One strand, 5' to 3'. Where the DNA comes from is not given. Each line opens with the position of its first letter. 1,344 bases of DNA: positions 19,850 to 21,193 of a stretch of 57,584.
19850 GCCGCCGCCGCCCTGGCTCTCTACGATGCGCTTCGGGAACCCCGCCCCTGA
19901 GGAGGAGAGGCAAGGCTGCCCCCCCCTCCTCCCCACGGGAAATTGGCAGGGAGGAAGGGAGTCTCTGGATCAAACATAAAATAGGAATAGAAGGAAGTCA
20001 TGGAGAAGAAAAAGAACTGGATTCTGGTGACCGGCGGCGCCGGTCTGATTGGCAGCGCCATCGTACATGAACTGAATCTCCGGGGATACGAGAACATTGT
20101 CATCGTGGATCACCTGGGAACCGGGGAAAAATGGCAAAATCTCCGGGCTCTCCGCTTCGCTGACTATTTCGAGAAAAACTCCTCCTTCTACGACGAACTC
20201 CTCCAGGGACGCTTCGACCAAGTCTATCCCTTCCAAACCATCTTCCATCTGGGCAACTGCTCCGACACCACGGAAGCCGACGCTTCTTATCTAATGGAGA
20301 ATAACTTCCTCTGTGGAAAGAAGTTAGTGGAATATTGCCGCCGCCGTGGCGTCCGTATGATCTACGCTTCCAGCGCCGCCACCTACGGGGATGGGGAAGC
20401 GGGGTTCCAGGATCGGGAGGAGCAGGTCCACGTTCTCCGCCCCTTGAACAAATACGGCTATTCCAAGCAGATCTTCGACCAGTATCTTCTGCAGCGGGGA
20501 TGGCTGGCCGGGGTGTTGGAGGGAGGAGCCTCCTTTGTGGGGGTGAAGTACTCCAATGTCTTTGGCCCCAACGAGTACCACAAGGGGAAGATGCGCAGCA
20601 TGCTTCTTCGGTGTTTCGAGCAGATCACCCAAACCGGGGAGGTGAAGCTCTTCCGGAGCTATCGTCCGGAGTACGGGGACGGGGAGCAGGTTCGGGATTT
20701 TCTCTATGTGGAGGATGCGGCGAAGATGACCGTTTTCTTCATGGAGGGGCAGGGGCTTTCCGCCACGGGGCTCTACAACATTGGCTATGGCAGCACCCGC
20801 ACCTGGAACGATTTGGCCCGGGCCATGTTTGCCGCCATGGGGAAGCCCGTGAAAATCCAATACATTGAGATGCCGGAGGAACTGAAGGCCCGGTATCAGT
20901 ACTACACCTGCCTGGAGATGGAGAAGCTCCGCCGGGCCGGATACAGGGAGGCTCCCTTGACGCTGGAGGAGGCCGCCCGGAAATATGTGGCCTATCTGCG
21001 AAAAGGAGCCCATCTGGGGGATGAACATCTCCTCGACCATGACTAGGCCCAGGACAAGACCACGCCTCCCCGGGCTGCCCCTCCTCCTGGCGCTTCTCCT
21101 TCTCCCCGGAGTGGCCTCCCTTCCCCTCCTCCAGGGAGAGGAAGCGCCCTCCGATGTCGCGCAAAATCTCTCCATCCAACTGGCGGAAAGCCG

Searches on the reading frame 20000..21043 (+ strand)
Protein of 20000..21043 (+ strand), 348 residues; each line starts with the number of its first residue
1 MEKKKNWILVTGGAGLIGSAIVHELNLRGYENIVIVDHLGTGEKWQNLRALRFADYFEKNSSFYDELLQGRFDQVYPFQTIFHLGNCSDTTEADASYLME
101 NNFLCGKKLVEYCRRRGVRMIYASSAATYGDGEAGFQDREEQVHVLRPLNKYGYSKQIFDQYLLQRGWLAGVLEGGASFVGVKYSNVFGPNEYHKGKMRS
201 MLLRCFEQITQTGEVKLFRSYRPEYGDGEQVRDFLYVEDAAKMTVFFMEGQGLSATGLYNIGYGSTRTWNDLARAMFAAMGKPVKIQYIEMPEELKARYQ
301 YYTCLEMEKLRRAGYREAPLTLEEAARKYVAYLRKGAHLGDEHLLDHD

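Call 68: search_protein_families(library=pfam, proteins=[window:20000-21043:+], max_evalue=0.00001)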
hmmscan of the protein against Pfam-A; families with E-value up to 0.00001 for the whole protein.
window:20000-21043:+ (348 aa): 5 families
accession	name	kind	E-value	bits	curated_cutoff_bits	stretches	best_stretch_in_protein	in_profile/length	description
PF01370.27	Epimerase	-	6.6e-44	150.6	20.9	1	8-262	1-240/240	NAD dependent epimerase/dehydratase family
PF16363.11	GDP_Man_Dehyd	-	7.7e-19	68.8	27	1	9-311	1-299/332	GDP-mannose 4,6 dehydratase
PF01073.25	3Beta_HSD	-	6.9e-10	38.8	22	1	9-245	1-226/280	3-beta hydroxysteroid dehydrogenase/isomerase family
PF04321.23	RmlD_sub_bind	-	2.7e-09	36.9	27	1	8-315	3-268/287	RmlD substrate binding domain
PF02719.21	Polysacc_synt_2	-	6.7e-06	25.9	20.2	0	8-40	1-33/293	Polysaccharide biosynthesis protein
